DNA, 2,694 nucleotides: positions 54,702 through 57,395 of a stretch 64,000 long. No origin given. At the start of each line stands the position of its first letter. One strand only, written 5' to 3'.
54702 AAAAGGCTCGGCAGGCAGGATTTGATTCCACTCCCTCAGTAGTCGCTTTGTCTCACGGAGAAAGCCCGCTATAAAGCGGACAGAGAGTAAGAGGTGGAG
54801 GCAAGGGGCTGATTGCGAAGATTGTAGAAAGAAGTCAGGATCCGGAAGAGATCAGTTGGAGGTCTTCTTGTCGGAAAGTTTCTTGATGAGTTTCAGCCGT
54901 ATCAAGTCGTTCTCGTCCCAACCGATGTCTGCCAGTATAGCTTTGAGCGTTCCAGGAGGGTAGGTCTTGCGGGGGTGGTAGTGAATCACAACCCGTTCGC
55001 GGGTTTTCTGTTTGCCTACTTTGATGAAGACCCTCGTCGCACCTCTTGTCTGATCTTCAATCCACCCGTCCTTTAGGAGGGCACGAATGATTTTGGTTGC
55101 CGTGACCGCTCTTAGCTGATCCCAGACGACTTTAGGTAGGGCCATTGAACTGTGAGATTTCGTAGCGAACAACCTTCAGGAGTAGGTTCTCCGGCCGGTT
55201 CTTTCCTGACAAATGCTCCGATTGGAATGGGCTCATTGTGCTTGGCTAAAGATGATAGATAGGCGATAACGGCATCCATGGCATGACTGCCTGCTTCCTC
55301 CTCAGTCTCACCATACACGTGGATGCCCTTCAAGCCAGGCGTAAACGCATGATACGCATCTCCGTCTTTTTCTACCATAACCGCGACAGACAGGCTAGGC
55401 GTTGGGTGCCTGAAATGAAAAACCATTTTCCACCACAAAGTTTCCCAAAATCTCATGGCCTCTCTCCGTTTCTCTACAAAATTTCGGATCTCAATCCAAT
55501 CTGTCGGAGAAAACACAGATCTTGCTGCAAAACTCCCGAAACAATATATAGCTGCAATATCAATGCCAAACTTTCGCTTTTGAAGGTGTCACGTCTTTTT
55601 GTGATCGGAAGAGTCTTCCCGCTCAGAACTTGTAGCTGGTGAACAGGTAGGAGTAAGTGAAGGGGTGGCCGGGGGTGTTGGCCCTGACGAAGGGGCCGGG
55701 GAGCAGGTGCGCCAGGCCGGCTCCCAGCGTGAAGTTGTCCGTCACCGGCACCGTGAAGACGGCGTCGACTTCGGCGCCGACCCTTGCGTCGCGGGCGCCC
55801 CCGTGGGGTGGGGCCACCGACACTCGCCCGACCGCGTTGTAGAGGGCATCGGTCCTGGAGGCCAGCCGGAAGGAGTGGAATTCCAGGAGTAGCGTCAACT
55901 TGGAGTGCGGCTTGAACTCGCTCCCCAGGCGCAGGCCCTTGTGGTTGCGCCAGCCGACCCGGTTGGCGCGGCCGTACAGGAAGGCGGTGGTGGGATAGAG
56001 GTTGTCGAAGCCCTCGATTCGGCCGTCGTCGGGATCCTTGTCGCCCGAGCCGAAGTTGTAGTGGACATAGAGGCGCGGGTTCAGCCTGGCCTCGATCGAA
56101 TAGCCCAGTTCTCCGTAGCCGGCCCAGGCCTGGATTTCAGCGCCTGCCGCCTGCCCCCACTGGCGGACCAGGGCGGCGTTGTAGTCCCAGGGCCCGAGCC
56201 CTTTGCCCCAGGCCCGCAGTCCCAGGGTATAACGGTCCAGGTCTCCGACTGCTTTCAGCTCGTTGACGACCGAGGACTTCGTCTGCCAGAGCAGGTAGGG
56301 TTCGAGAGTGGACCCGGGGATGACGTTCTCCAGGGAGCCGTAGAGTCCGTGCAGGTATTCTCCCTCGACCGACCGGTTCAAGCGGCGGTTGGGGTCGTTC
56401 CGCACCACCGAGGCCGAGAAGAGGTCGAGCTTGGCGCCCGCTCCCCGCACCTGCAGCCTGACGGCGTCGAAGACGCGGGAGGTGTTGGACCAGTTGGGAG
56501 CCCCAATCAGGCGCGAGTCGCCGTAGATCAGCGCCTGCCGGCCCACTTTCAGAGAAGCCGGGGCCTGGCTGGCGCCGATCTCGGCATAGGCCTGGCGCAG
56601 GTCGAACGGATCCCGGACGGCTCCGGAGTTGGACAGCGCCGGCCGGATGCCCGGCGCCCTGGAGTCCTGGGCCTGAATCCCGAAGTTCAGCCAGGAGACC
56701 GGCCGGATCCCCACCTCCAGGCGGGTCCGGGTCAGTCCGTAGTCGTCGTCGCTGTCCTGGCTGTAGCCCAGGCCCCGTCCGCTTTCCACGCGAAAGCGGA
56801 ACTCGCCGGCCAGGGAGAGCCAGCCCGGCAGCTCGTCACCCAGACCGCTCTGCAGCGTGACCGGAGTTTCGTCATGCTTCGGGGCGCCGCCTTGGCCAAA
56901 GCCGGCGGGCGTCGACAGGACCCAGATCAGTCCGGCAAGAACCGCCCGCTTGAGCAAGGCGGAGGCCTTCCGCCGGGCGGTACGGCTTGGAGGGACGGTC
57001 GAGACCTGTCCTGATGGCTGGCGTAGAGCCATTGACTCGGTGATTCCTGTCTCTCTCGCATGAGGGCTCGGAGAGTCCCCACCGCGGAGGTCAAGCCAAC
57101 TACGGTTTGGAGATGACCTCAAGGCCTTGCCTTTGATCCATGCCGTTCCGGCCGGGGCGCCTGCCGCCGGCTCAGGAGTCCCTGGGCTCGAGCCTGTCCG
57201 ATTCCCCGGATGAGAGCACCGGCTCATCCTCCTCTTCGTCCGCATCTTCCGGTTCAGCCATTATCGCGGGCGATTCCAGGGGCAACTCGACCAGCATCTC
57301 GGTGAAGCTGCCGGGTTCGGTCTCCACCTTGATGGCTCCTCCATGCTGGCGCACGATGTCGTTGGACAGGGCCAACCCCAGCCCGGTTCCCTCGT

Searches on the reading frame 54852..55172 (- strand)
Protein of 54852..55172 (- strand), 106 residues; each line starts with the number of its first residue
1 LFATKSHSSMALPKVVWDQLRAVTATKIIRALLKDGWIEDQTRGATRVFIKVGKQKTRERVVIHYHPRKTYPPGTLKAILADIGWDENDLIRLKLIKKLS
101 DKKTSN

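Call 78: search_protein_families(library=phrogs, proteins=[window:54852-55172:-], max_evalue=0.001)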
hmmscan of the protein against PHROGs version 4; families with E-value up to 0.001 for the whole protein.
window:54852-55172:- (106 aa): 1 family
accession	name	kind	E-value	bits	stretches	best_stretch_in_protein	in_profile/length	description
phrog_353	-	moron, auxiliary metabolic gene and host takeover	2.9e-08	34.7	1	22-89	4-69/73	toxin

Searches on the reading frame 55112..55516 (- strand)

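Call 78: search_protein_families(library=phrogs, proteins=[window:55112-55516:-], max_evalue=0.001)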
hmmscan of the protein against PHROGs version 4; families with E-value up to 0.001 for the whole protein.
window:55112-55516:- (134 aa): 2 families
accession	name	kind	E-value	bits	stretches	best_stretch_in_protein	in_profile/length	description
phrog_497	-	moron, auxiliary metabolic gene and host takeover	1.3e-07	32.3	1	47-98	16-68/342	toxin-antitoxin system HicB-like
phrog_11958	-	unknown function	0.00043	21.5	1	46-94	8-56/84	-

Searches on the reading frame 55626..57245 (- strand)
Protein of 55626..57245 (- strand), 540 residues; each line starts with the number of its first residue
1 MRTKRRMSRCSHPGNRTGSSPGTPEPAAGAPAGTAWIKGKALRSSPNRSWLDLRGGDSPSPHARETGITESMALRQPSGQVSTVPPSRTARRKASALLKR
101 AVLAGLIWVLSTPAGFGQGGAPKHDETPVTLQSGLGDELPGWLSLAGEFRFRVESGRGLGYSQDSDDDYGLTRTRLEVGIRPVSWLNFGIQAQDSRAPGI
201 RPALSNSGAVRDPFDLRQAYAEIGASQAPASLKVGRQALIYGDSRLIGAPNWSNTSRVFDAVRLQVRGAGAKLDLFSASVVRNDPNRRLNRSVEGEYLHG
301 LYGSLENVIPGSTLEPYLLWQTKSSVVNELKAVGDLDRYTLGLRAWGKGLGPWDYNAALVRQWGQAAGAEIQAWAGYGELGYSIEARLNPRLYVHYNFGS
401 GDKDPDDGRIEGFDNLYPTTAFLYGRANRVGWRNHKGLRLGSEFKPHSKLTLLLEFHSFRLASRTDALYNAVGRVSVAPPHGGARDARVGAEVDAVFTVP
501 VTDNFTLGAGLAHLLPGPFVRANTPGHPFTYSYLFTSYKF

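Call 56: search_protein_families(library=pfam, proteins=[window:55626-57245:-], max_evalue=0.01)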
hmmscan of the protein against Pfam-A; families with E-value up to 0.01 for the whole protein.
window:55626-57245:- (540 aa): 1 family
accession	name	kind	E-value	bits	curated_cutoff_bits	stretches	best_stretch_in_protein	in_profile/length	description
PF13372.12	Alginate_exp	-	1.5e-61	208.8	25.2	1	142-525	2-386/395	Alginate export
